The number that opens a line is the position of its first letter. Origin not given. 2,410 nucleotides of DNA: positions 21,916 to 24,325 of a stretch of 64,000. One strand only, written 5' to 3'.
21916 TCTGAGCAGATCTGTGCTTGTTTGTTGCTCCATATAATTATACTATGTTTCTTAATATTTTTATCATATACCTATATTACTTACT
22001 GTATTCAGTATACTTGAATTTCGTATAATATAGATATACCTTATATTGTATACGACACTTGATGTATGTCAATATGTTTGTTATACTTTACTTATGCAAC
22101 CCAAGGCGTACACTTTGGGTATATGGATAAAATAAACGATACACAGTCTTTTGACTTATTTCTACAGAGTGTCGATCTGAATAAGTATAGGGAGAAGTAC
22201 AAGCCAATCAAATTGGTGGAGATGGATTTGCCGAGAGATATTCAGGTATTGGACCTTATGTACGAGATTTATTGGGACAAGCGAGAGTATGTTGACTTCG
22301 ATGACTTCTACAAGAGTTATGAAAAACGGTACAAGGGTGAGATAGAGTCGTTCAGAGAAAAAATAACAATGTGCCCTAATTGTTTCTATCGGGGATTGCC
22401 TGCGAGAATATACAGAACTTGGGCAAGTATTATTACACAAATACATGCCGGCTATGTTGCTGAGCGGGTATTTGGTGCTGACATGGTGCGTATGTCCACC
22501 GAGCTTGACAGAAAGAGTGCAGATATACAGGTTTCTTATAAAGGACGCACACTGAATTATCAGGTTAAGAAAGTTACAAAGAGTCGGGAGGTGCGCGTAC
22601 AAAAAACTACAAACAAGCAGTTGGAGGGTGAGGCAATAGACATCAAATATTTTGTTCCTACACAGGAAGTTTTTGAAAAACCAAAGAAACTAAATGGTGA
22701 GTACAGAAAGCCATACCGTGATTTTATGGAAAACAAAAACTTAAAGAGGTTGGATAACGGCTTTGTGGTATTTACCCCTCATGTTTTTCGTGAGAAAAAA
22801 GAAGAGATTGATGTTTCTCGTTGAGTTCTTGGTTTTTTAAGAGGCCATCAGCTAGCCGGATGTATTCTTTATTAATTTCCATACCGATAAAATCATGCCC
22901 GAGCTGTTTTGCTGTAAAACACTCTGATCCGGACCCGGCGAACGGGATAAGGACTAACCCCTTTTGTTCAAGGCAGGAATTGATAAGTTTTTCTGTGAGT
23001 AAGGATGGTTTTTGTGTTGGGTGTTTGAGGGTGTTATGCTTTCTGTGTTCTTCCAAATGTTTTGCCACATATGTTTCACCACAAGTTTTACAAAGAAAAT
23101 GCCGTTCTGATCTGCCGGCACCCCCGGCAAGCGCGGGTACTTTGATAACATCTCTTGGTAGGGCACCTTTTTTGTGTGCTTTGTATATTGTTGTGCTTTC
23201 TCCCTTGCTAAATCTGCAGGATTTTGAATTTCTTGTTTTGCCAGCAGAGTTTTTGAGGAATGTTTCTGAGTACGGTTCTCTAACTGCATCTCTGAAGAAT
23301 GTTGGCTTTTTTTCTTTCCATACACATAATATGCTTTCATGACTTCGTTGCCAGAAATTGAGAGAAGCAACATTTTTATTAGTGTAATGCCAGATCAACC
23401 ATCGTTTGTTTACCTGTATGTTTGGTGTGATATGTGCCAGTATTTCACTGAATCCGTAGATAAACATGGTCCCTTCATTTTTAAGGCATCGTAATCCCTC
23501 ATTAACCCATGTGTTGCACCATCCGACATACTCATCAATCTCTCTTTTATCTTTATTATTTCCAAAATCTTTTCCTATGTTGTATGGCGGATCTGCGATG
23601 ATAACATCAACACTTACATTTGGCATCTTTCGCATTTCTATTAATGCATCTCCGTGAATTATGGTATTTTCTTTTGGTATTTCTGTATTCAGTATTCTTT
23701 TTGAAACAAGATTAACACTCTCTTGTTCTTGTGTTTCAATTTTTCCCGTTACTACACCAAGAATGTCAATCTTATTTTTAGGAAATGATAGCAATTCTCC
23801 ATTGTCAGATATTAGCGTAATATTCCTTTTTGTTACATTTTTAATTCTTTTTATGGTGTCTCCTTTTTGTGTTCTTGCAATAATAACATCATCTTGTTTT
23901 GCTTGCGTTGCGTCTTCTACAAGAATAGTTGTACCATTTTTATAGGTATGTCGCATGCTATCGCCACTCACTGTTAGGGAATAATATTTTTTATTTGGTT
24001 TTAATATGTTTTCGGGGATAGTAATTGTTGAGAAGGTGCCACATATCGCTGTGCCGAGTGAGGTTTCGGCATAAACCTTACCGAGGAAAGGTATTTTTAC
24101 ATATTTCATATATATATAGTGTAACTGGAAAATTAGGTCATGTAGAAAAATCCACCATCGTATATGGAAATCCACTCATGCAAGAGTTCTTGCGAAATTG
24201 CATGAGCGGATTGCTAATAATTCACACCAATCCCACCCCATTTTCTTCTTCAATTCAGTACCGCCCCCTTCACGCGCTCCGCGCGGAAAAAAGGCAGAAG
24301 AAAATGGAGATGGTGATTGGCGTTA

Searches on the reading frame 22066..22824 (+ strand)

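Call 52: search_protein_families(library=pfam, proteins=[window:22066-22824:+], max_evalue=0.001)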
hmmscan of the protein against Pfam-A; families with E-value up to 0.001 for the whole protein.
window:22066-22824:+ (252 aa): 1 family
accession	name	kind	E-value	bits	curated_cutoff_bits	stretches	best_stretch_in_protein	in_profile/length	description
PF09573.16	RE_TaqI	-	1.2e-35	123.4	26.1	1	27-243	2-224/229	TaqI restriction endonuclease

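Call 65: search_protein_families(library=ncbifam, proteins=[window:22066-22824:+], max_evalue=0.001)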
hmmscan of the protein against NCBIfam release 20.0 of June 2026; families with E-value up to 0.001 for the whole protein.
window:22066-22824:+ (252 aa): 0 families

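Call 79: search_protein_families(library=padloc, proteins=[window:22066-22824:+], max_evalue=0.001)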
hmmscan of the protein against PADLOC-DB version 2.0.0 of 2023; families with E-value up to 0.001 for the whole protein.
window:22066-22824:+ (252 aa): 1 family
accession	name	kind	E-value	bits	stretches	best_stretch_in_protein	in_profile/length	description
PDLC03574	REase_II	-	1.5e-29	101.3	1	27-239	11-231/261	Type II restriction enzyme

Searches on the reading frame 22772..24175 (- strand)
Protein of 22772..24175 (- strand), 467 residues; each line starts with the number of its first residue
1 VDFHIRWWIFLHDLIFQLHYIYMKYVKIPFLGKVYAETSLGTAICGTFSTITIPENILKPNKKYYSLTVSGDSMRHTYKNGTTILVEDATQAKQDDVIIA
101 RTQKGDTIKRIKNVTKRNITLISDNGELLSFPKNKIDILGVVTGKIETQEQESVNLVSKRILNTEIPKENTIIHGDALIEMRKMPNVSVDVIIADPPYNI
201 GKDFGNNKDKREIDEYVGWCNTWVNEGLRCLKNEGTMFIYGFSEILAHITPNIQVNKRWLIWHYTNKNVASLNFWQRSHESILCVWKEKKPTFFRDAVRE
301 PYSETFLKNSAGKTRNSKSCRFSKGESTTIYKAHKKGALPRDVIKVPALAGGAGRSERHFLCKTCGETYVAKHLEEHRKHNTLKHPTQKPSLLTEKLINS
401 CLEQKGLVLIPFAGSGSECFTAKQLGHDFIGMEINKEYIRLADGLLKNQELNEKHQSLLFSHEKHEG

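Call 52: search_protein_families(library=pfam, proteins=[window:22772-24175:-], max_evalue=0.001)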
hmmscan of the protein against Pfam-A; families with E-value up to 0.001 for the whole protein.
window:22772-24175:- (467 aa): 2 families
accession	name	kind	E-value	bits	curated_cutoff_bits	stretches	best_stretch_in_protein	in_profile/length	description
PF01555.25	N6_N4_Mtase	-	2.1e-39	136.2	26.7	1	189-442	1-219/221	DNA methylase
PF00717.28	Peptidase_S24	-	1.3e-16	60.7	23.3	1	49-142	20-115/116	Peptidase S24-like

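Call 65: search_protein_families(library=ncbifam, proteins=[window:22772-24175:-], max_evalue=0.001)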
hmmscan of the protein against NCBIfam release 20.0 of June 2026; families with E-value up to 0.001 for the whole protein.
window:22772-24175:- (467 aa): 5 families
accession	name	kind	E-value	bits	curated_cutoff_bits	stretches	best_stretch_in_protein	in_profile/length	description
NF008572.0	PRK11524.1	equivalog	8.7e-41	139.9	292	2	168-298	13-147/294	adenine-specific DNA-methyltransferase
NF050803.1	DnaMtaseCcrMCaul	equivalog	4e-24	85.2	830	2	379-462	180-263/350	adenine-specific DNA-methyltransferase CcrM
NF010253.0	PRK13699.1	subfamily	9.3e-18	64.7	244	2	383-442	142-201/226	DNA methyltransferase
TIGR00498.1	lexA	equivalog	6e-09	35.8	110.95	1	27-146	79-199/203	transcriptional repressor LexA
NF007621.2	PRK10276.1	subfamily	8.7e-09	35.4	110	1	51-146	16-114/115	translesion error-prone DNA polymerase V autoproteolytic subunit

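Call 79: search_protein_families(library=padloc, proteins=[window:22772-24175:-], max_evalue=0.001)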
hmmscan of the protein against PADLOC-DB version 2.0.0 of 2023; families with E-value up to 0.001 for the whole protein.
window:22772-24175:- (467 aa): 53 families (the best 25 are shown)
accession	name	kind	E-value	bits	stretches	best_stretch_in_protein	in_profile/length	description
PDLC03299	MTase_II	-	1.7e-48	163.6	2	168-303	13-153/296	Type II methyltransferase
PDLC03371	MTase_II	-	8.5e-46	154.6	1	168-450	9-256/260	Type II methyltransferase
PDLC03320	MTase_II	-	2.6e-35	120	2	162-308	25-175/289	Type II methyltransferase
PDLC03353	MTase_II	-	4.6e-27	93.2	2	168-287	8-127/260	Type II methyltransferase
PDLC03387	MTase_II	-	7.8e-26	88.9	2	260-456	146-284/289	Type II methyltransferase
PDLC03337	MTase_II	-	1.5e-24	84.7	2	176-305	15-148/264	Type II methyltransferase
PDLC03216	MTase_II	-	3.4e-24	83.5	2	384-461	193-270/364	Type II methyltransferase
PDLC03230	MTase_II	-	3.9e-22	77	2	361-448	198-284/360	Type II methyltransferase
PDLC03738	oMTase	-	2.7e-21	73.7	2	384-457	203-276/376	orphan methyltransferase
PDLC03238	MTase_II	-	8.8e-21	72.4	1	158-260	115-217/428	Type II methyltransferase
PDLC03327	MTase_II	-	1.8e-20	71.5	1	176-306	46-183/319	Type II methyltransferase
PDLC03228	MTase_II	-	6.8e-20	69.9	2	383-444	142-203/227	Type II methyltransferase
PDLC03265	MTase_II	-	2.7e-19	67.8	2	168-260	23-115/333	Type II methyltransferase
PDLC03339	MTase_II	-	3.3e-19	66.9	2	383-447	208-272/399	Type II methyltransferase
PDLC03295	MTase_II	-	7.8e-19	66.2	1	170-451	4-271/292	Type II methyltransferase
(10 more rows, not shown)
